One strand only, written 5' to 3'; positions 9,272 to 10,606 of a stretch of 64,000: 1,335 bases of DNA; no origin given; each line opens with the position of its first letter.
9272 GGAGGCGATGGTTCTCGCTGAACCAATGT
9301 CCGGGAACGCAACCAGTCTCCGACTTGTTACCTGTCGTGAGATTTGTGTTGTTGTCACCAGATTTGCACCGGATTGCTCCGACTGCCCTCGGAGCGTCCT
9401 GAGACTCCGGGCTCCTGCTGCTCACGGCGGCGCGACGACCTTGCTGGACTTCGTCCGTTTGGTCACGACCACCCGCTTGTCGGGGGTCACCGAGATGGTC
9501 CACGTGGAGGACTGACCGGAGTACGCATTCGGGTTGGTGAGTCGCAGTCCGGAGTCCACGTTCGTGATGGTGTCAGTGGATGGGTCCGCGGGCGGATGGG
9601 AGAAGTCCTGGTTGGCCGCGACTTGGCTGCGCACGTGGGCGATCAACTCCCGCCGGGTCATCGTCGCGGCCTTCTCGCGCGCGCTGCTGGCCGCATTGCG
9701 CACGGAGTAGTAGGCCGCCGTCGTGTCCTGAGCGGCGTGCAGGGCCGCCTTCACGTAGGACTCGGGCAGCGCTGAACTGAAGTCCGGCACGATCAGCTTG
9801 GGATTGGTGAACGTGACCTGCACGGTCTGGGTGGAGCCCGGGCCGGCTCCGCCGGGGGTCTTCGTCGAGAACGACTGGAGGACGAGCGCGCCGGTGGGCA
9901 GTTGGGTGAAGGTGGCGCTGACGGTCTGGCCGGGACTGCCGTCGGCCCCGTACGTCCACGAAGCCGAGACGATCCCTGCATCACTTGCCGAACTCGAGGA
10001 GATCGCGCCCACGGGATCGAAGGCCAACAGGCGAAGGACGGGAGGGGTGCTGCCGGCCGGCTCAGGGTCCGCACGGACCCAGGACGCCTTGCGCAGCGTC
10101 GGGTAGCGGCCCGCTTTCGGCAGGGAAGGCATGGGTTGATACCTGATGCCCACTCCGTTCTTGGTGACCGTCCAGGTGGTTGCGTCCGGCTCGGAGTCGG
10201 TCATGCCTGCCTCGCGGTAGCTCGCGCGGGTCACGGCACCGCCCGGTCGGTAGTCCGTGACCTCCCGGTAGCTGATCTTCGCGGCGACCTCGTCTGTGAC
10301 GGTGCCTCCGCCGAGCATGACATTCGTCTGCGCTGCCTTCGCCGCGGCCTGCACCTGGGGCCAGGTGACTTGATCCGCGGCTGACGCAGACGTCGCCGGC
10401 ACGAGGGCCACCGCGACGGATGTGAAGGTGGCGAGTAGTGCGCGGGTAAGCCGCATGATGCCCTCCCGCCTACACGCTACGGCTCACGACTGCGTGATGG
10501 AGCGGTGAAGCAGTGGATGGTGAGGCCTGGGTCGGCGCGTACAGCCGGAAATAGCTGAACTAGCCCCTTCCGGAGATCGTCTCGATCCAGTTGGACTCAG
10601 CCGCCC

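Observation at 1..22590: Unusually dense c-di-GMP signalling hub: six GGDEF/EAL proteins back to back, eight in the window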

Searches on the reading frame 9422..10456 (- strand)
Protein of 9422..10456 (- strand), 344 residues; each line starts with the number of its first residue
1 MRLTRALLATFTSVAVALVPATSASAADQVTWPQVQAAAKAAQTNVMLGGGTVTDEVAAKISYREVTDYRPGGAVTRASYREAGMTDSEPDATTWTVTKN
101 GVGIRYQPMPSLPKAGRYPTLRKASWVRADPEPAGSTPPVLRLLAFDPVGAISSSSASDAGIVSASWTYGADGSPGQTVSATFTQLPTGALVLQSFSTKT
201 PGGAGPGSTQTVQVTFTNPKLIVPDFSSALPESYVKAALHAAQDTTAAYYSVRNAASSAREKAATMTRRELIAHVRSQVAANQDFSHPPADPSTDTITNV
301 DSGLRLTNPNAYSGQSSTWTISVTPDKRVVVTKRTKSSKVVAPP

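Call 6: search_protein_families(library=pfam, proteins=[window:9422-10456:-], max_evalue=0.001)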
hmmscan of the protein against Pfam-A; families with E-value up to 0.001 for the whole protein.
window:9422-10456:- (344 aa): 0 families

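Call 18: find_homologous_proteins(query=window:9422-10456:-, max_evalue=0.001)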
Query window:9422-10456:- (344 aa): 23 proteins with E <= 0.001 among 8000 candidates.
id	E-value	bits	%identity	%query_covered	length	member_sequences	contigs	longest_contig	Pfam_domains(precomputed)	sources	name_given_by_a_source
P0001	1.8e-214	729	100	100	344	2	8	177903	-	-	-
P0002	2.2e-141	489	68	99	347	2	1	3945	-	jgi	jgi:hypothetical protein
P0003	4.0e-141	488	68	100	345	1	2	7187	-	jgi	jgi:hypothetical protein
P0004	7.0e-141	487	68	99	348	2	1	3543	-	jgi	jgi:hypothetical protein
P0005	3.3e-140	485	67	100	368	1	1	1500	-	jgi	jgi:hypothetical protein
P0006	7.4e-139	481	69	100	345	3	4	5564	-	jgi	jgi:hypothetical protein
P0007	5.3e-135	468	65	99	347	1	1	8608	-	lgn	-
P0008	6.1e-135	468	66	100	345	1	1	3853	-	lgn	-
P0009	1.9e-134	466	65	100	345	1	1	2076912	-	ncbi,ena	-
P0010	1.8e-133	463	65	99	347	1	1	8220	-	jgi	jgi:hypothetical protein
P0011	6.7e-132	458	64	99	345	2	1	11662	-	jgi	jgi:hypothetical protein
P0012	9.0e-132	457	64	100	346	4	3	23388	-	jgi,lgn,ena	-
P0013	4.9e-129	448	63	100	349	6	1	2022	-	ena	-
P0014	7.6e-125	435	62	99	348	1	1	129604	-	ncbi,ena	-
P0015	4.4e-120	419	62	96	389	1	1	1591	-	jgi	jgi:hypothetical protein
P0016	1.0e-119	418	60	100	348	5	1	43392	-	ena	-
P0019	9.3e-117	408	58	100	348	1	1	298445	-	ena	-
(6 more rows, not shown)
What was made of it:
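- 9422..10456 (-): g05: secreted protein of unknown function, clade-restricted. Used as the synteny anchor. 22 homologues, most at 58-69% identity (call 18).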

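Call 19: find_encoding_contigs(protein=P0009, flank=10000, max_places=2)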
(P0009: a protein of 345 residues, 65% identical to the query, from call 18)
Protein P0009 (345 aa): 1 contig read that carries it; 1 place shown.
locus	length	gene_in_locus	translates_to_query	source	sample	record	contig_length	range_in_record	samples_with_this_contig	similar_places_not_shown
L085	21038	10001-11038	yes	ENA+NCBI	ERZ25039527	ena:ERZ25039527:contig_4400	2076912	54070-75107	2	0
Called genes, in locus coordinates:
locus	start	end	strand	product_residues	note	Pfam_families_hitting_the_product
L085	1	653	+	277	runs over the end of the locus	PF13489:Methyltransf_23 (weak), PF01209:Ubie_methyltran, PF13847:Methyltransf_31, PF08241:Methyltransf_11, PF08242:Methyltransf_12, PF13649:Methyltransf_25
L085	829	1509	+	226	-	-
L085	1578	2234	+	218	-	PF04238:DUF420 (faint), PF10067:DUF2306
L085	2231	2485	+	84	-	-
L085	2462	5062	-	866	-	PF25873:WHD_MalT, PF17874:TPR_MalT, PF25058:ARM_TT21 (faint), PF13424:TPR_12 (weak), PF00196:GerE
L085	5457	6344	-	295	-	PF00296:Bac_luciferase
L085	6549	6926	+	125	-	PF04237:YjbR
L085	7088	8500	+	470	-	PF00282:Pyridoxal_deC, PF00266:Aminotran_5 (weak)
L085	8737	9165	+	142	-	PF08570:DUF1761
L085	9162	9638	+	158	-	PF10604:Polyketide_cyc2 (weak), PF08327:AHSA1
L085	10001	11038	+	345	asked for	-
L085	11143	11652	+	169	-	-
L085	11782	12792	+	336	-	PF00106:adh_short, PF08659:KR, PF13561:adh_short_C2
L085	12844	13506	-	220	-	PF04299:FMN_bind_2, PF12900:Pyridox_ox_2 (weak)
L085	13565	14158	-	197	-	PF13560:HTH_31, PF01381:HTH_3, PF12844:HTH_19 (weak), PF07883:Cupin_2, PF02311:AraC_binding (weak)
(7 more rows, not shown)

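Call 20: find_encoding_contigs(protein=P0019, flank=10000, max_places=2)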
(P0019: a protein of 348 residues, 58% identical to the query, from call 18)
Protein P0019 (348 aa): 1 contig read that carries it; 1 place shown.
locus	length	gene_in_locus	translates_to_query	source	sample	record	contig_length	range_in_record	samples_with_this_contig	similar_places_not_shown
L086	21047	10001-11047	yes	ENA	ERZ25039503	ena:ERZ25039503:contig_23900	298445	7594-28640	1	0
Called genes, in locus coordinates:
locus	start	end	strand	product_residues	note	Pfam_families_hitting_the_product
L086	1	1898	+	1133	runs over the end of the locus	PF00486:Trans_reg_C (weak), PF03704:BTAD, PF13191:AAA_16, PF13401:AAA_22 (weak), PF00196:GerE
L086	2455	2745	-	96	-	-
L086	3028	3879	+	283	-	PF00005:ABC_tran, PF13304:AAA_21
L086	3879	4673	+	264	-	PF12679:ABC2_membrane_2 (weak), PF10920:DUF2705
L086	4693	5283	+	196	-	PF00440:TetR_N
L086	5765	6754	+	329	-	PF00561:Abhydrolase_1, PF12697:Abhydrolase_6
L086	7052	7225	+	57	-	-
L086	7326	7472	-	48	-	-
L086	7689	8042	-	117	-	PF10708:DUF2510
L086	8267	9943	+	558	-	PF00270:DEAD, PF00271:Helicase_C, PF03880:DbpA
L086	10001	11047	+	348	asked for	-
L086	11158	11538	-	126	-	-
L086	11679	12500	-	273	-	PF01022:HTH_5, PF12802:MarR_2 (weak), PF12840:HTH_20, PF01047:MarR (faint), PF08327:AHSA1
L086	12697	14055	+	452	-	PF01134:GIDA (faint), PF01266:DAO (faint), PF03486:HI0933_like (faint), PF07992:Pyr_redox_2, PF13450:NAD_binding_8 (faint), PF00070:Pyr_redox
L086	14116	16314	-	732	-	PF03176:MMPL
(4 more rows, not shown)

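Call 21: find_encoding_contigs(protein=P0014, flank=10000, max_places=2)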
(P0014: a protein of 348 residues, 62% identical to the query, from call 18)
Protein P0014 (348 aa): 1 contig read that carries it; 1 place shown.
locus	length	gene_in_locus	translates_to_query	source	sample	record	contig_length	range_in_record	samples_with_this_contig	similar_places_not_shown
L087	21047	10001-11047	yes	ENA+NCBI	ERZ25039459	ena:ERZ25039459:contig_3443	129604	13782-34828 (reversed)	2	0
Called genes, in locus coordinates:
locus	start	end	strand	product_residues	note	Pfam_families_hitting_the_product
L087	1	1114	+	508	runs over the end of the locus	PF00884:Sulfatase, PF16347:SGSH_C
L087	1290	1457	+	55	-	-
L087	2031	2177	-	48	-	-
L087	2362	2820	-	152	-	PF10708:DUF2510 (weak)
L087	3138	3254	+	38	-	-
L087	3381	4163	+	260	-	-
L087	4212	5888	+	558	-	PF00270:DEAD, PF00271:Helicase_C, PF03880:DbpA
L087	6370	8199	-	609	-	-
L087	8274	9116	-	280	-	-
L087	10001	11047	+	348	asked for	-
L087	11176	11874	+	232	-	-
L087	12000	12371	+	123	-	PF10823:DUF2568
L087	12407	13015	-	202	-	PF11716:MDMPI_N (faint)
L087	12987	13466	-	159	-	PF08327:AHSA1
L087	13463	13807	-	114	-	PF01022:HTH_5, PF12802:MarR_2 (weak), PF12840:HTH_20, PF01047:MarR (faint)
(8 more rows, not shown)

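Call 22: find_encoding_contigs(protein=P0012, flank=10000, max_places=3)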
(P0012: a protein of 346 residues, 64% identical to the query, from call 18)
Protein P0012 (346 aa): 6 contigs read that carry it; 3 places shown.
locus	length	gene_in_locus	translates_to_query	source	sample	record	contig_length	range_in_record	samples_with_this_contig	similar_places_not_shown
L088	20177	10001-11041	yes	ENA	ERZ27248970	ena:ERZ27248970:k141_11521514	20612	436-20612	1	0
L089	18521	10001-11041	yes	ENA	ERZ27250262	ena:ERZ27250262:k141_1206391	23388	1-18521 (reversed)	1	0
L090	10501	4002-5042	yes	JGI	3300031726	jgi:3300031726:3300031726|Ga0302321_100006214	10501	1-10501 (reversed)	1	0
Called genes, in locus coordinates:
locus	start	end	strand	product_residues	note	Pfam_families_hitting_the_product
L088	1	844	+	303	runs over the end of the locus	PF00037:Fer4 (faint), PF12837:Fer4_6 (faint), PF12801:Fer4_5, PF13746:Fer4_18 (faint), PF12801:Fer4_5, PF12838:Fer4_7 (faint), PF14697:Fer4_21 (weak), PF13237:Fer4_10, +1 more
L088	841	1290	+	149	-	-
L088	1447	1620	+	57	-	-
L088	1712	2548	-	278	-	PF01925:TauE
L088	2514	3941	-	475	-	PF00753:Lactamase_B, PF00581:Rhodanese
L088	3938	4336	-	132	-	PF00581:Rhodanese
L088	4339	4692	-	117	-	PF00581:Rhodanese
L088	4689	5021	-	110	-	PF00581:Rhodanese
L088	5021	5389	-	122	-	PF00085:Thioredoxin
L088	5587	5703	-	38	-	-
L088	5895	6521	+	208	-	PF09968:DUF2202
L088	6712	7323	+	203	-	PF08534:Redoxin, PF00578:AhpC-TSA, PF00085:Thioredoxin (weak), PF13098:Thioredoxin_2 (weak)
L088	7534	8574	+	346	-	PF01544:CorA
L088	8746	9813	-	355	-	PF00990:GGDEF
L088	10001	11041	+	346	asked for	-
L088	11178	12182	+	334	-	-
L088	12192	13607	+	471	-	-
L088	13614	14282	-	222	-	-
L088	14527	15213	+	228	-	-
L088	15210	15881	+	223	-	-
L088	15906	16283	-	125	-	PF00072:Response_reg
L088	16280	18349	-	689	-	PF00989:PAS, PF08448:PAS_4 (weak), PF13426:PAS_9 (weak), PF00512:HisKA, PF02518:HATPase_c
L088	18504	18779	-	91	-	PF02597:ThiS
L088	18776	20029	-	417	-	PF00291:PALP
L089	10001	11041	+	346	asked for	-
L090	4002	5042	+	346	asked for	-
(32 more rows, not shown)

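Call 23: find_encoding_contigs(protein=P0003, flank=10000, max_places=2)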
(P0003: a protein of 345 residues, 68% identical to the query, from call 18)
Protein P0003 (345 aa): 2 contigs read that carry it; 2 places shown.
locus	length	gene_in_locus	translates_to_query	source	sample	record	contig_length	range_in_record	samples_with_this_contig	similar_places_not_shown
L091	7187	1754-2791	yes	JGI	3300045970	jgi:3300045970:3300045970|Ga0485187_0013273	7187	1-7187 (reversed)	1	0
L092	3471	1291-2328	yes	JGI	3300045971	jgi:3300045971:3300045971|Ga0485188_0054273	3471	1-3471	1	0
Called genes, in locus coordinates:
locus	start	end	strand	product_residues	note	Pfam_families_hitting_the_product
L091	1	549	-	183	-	?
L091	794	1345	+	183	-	PF00857:Isochorismatase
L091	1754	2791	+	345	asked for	-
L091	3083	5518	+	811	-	-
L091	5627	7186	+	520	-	?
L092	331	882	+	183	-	PF00857:Isochorismatase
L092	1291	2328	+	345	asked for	-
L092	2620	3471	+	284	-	?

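Call 27: find_related_loci(query=window:9422-10456:-, collection=metagenome_contigs, flank=10000)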
Query window:9422-10456:- (344 aa) in metagenome_contigs; peptide patterns used: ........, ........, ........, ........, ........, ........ (x = any residue, [..] = any of these).
137 stretches matched a pattern; 1 encode a relative of the query (tblastn E <= 1e-3); 1 distinct loci.
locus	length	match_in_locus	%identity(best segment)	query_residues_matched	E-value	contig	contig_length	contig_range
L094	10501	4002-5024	64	1-339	3e-138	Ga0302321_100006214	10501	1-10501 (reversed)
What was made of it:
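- Tried and rejected: It found one locus that I already held (call 27).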

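Call 28: find_encoding_contigs(protein=P0016, flank=10000, max_places=1)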
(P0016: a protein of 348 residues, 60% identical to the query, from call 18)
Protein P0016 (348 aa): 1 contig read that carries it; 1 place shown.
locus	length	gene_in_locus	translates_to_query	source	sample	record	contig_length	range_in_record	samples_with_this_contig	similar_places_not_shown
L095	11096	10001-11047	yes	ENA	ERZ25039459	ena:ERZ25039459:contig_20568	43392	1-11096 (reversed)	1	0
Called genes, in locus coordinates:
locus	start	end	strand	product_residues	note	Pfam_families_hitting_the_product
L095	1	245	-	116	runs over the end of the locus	PF07876:Dabb (weak)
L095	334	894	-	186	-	PF05724:TPMT, PF13489:Methyltransf_23, PF03848:TehB (weak), PF13847:Methyltransf_31 (weak), PF08241:Methyltransf_11, PF08242:Methyltransf_12, PF13649:Methyltransf_25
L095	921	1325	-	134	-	-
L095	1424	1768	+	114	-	PF01638:HxlR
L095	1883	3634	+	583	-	PF00884:Sulfatase, PF16347:SGSH_C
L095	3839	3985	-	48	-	-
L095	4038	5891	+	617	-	PF00270:DEAD, PF00271:Helicase_C, PF03880:DbpA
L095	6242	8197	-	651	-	-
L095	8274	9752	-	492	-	-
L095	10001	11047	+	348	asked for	-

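Call 29: find_encoding_contigs(protein=P0011, flank=10000, max_places=1)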
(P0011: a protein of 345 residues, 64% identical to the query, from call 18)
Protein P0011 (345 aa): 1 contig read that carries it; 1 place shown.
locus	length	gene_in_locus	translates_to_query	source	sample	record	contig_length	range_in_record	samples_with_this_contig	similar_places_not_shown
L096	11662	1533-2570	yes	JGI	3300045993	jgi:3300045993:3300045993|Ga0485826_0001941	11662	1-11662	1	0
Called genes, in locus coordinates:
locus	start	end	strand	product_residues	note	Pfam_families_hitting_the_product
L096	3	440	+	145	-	?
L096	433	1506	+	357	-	-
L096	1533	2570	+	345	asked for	-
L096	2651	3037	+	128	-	PF07883:Cupin_2 (faint)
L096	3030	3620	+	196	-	PF00440:TetR_N, PF16925:TetR_C_13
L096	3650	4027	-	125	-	-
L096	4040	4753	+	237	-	-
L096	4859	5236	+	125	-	PF00072:Response_reg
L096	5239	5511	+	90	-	-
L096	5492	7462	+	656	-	PF00989:PAS (faint), PF13188:PAS_8 (faint), PF00563:EAL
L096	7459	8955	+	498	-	PF00512:HisKA, PF02518:HATPase_c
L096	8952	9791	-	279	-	PF12679:ABC2_membrane_2 (faint), PF12730:ABC2_membrane_4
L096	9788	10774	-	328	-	PF00005:ABC_tran, PF13304:AAA_21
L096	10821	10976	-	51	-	-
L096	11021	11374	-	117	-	PF10708:DUF2510 (weak)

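Call 30: find_encoding_contigs(protein=P0007, flank=10000, max_places=1)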
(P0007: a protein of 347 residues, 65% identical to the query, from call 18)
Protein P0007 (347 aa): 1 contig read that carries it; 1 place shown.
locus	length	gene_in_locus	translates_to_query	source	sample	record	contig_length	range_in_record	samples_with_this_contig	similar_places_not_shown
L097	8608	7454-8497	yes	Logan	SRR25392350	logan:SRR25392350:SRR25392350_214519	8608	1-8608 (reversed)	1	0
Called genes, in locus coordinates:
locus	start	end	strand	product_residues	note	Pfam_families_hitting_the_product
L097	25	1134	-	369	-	PF00990:GGDEF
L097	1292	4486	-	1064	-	PF00989:PAS, PF08448:PAS_4, PF13426:PAS_9, PF08447:PAS_3, PF08448:PAS_4, PF08447:PAS_3, PF00990:GGDEF, PF00563:EAL, +3 more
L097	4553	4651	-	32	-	-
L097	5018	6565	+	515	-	PF00135:COesterase, PF20434:BD-FAE, PF07859:Abhydrolase_3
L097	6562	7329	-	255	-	PF02517:Rce1-like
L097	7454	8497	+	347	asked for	-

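Call 45: search_protein_families(library=ncbifam, proteins=[window:9422-10456:-], max_evalue=0.001)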
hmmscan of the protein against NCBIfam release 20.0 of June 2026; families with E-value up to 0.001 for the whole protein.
window:9422-10456:- (344 aa): 0 families
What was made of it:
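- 9422..10456 (-): No Pfam or NCBIfam match (calls 6, 45).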

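Call 60: predict_structure(alignment_id=A1)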
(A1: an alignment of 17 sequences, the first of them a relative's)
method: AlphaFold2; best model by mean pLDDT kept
length: 344 residues; sequences in the alignment: 17
mean_pLDDT: 61.8   pTM: 0.42
mean pLDDT of the five models: 61.8, 49.2, 47.6, 45.4, 41.1
residues with pLDDT >= 90: 41; 70-90: 118; 50-70: 60; < 50: 125
segments of 3 or more residues with pLDDT < 50: 1-27, 60-64, 68-136, 204-206, 217-230, 340-344
pLDDT, mean of each block of 10 residues (from residue 1): 29 29 48 87 66 57 44 36 36 31 27 32 29 53 82 84 85 68 82 82 54 53 35 61 74 81 92 90 77 86 87 72 91 68 47
secondary structure, 60 per line:
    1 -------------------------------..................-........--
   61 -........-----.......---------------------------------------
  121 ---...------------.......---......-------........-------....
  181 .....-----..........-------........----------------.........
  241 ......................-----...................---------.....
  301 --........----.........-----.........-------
elements in order: H32-49 E51-58 E62-69 E75-81 H139-145 E149-154 E162-169 E177-185 E191-200 E208-215 H232-262 H268-286 E296-300 E303-310 E315-323 E329-337
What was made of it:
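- Tried and rejected: The AlphaFold model has mean pLDDT 62 (call 60).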

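Call 65: fold_search(model_id=the predicted structure, library=pdb)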
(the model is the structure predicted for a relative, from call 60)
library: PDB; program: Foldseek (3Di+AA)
matches with E <= 10: 657; with E <= 0.001: 0
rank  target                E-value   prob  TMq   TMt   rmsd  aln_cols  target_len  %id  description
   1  8orn_A                5.6e-02  0.33  0.17  0.26  11.5       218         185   10  Crystal structure of Xanthomonas campestris pv. campestris LolA-LolB complex (released 2023-07-05)
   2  4r9z_B                5.9e-02  0.10  0.12  0.15  21.0       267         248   15  Mycobacterium avium subs paratuberculosis tesB protein MAP1729c (released 2014-10-08)
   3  3df6_A                8.7e-02  0.72  0.13  0.36   8.7        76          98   14  The thermo- and acido-stable ORF-99 from the archaeal virus AFV1 (released 2009-06-16)
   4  3df6_B                1.0e-01  0.63  0.12  0.34   8.7        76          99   14  The thermo- and acido-stable ORF-99 from the archaeal virus AFV1 (released 2009-06-16)
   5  2fpn                  1.1e-01  0.13  0.13  0.19  22.7       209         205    8  The crystal structure of the ywmB protein from Bacillus subtilis (released 2006-03-14)
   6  9oh5_A                1.3e-01  0.12  0.12  0.14  18.1       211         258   13  Cryo-EM structure of the assembled MS2 CPM58 VLP (released 2025-11-05)
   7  3djw_A                1.4e-01  0.51  0.10  0.31  10.2        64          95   14  The thermo- and acido-stable ORF-99 from the archaeal virus AFV1 (released 2009-06-16)
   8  5tz5_B                1.5e-01  0.07  0.11  0.12  20.1       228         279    8  Crystal Structure of CurK Dehydratase H996F Inactive Mutant (released 2017-01-11)
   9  9b3h_B                1.7e-01  0.13  0.12  0.17  11.6       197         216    8  Structure of a complex between Pasteurella multocida surface lipoprotein, PmSLP-1, and bovine complement factor I (released 2025-04-23)
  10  4ghb_B                1.8e-01  0.04  0.10  0.12  22.9       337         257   10  Crystal structure of a porin-like protein (BACUNI_01323) from Bacteroides uniformis ATCC 8492 at 2.32 A resolution (released 2012-08-29)
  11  6cp9_H                1.9e-01  0.14  0.11  0.26  16.6       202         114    9  Contact-dependent growth inhibition toxin - immunity protein complex from Klebsiella pneumoniae 342 (released 2019-03-13)
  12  4xrt_B                2.1e-01  0.09  0.12  0.13  21.3       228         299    8  Crystal structure of the di-domain ARO/CYC StfQ from the steffimycin biosynthetic pathway (released 2015-12-02)
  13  5mxb                  2.2e-01  0.12  0.11  0.19  16.9       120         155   11  Crystal structure of yellow lupin LLPR-10.2B protein in complex with melatonin (released 2018-04-18)
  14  4r4u_D                2.4e-01  0.08  0.12  0.15  21.6       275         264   13  Crystal structure of acyl-CoA thioesterase tesB from Yersinia pestis in complex with coenzyme A (released 2015-04-15)
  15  4eg9                  2.5e-01  0.35  0.23  0.31   9.1       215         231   10  1.9 Angstrom resolution crystal structure of Se-methionine hypothetical protein SAOUHSC_02783 from Staphylococcus aureus (released 2012-04-11)
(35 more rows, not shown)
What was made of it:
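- Tried and rejected: Foldseek against the PDB gave nothing at E <= 0.001 (call 65).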
